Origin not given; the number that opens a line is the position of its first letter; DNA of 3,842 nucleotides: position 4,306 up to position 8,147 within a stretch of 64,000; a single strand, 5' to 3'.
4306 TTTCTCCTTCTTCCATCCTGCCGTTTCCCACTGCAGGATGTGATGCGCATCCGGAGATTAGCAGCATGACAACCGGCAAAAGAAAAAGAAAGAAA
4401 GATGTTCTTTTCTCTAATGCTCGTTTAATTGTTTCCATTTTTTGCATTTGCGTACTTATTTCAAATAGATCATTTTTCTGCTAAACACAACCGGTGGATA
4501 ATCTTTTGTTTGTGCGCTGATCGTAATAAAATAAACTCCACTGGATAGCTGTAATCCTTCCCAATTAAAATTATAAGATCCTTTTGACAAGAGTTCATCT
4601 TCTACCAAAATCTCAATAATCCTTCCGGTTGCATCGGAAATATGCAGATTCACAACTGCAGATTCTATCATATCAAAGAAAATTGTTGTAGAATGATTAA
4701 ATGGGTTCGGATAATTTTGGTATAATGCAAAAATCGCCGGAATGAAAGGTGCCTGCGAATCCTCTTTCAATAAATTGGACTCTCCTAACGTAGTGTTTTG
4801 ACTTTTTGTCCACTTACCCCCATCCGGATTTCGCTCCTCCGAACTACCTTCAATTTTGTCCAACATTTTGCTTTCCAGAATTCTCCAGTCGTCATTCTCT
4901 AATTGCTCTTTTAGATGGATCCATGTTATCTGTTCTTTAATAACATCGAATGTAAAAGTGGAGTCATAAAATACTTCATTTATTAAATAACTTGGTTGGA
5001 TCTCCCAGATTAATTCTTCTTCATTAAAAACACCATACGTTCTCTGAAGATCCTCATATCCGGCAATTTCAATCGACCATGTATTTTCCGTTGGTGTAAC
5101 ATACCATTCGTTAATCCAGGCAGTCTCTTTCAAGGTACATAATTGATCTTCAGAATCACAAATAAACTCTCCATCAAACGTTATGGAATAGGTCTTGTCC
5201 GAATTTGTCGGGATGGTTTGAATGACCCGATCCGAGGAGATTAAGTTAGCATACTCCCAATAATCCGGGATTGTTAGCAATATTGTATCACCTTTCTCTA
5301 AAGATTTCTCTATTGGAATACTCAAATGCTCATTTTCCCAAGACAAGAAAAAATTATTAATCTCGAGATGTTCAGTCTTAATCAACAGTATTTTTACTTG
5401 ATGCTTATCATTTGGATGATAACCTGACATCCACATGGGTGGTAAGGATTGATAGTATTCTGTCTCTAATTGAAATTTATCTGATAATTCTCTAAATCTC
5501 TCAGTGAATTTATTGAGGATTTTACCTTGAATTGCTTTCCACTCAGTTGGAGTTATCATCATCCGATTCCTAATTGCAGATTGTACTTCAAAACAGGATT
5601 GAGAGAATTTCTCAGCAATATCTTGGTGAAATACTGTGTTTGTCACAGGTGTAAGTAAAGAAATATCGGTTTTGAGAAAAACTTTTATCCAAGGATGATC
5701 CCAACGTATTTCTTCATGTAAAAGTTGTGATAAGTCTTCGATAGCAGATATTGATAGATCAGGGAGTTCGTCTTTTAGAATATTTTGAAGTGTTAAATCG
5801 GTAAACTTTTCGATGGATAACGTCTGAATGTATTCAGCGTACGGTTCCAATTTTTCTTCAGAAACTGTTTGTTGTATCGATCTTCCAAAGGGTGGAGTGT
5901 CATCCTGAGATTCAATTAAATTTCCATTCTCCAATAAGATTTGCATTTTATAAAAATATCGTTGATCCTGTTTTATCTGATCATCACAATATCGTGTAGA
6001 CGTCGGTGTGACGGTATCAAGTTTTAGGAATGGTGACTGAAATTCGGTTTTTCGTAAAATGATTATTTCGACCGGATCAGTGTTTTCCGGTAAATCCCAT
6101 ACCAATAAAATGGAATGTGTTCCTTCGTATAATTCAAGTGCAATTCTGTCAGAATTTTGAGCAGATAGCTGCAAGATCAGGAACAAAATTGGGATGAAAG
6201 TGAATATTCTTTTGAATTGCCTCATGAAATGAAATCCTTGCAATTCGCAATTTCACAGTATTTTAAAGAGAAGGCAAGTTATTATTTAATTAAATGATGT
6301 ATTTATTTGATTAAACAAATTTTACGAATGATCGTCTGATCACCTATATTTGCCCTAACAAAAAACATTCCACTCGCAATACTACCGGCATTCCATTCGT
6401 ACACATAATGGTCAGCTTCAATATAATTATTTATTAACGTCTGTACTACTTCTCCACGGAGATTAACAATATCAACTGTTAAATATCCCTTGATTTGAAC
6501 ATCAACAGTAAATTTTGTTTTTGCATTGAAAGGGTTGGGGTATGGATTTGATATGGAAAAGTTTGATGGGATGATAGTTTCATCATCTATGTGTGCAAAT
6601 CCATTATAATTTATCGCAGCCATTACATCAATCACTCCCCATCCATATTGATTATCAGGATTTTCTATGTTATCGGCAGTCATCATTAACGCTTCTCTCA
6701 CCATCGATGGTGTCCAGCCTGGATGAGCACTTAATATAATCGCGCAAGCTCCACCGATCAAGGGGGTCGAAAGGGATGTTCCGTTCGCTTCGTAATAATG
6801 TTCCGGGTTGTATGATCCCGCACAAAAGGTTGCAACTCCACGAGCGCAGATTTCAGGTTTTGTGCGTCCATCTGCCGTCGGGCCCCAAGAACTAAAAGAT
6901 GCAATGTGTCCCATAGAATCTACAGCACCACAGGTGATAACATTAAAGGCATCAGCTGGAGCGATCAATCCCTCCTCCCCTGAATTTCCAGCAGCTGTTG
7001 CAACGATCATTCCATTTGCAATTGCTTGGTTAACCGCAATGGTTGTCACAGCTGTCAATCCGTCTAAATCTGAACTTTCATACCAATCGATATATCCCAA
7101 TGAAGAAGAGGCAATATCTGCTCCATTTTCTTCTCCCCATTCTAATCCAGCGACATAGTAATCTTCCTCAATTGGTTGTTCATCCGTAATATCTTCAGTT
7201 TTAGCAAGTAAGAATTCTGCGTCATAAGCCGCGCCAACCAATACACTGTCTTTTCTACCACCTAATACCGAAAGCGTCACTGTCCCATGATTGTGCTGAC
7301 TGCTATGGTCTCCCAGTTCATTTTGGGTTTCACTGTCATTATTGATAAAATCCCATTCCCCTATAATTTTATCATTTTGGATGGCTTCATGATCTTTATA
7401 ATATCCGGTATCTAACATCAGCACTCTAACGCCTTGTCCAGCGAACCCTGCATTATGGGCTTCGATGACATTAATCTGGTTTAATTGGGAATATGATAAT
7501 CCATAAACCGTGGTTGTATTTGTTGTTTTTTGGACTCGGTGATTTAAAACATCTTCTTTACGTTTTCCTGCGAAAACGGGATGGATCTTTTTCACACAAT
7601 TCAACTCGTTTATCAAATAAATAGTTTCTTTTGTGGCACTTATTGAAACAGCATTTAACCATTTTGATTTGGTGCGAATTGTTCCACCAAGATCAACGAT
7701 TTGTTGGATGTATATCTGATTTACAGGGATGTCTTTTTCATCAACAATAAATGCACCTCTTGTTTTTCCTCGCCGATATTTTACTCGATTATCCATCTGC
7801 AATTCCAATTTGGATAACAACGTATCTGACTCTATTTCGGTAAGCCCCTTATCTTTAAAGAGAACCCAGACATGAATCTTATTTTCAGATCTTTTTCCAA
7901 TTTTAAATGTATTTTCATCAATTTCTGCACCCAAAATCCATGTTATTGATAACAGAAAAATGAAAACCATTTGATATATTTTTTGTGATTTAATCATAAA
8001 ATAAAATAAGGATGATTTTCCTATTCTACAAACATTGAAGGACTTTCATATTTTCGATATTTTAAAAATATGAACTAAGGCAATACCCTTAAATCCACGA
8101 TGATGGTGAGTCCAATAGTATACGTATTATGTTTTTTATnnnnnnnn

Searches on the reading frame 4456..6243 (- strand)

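Call 23: search_protein_families(library=pfam, proteins=[window:4456-6243:-], max_evalue=0.0001)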
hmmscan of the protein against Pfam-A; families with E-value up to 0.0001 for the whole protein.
window:4456-6243:- (595 aa): 1 family
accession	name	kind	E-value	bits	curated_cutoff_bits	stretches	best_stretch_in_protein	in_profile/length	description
PF18962.6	Por_Secre_tail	-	1.7e-07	31.9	27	1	511-580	2-67/75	Secretion system C-terminal sorting domain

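Call 44: search_protein_families(library=ncbifam, proteins=[window:4456-6243:-], max_evalue=0.0001)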
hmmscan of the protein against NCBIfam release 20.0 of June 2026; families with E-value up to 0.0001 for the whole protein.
window:4456-6243:- (595 aa): 3 families
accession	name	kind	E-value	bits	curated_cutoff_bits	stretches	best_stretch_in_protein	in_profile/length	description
NF052323.1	T9SSA_dep_M6i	equivalog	5.1e-08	31.3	600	1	510-581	960-1030/1043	T9SS-dependent M6-like inactivated metalloprotease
TIGR04183.1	Por_Secre_tail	domain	1.2e-07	31.5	23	1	511-580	2-63/72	T9SS type A sorting domain-containing protein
NF038113.1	T9SSA_dep_M36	equivalog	2.7e-05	22.5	885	1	508-582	793-862/869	T9SS-dependent M36 family metallopeptidase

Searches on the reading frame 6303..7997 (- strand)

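Call 23: search_protein_families(library=pfam, proteins=[window:6303-7997:-], max_evalue=0.0001)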
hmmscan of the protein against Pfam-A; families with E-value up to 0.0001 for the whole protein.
window:6303-7997:- (564 aa): 2 families
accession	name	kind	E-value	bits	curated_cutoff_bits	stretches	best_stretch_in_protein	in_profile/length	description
PF00082.27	Peptidase_S8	-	2.1e-40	139.3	21.8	1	187-454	1-288/288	Subtilase family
PF18962.6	Por_Secre_tail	-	7.5e-07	29.8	27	1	486-560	2-73/75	Secretion system C-terminal sorting domain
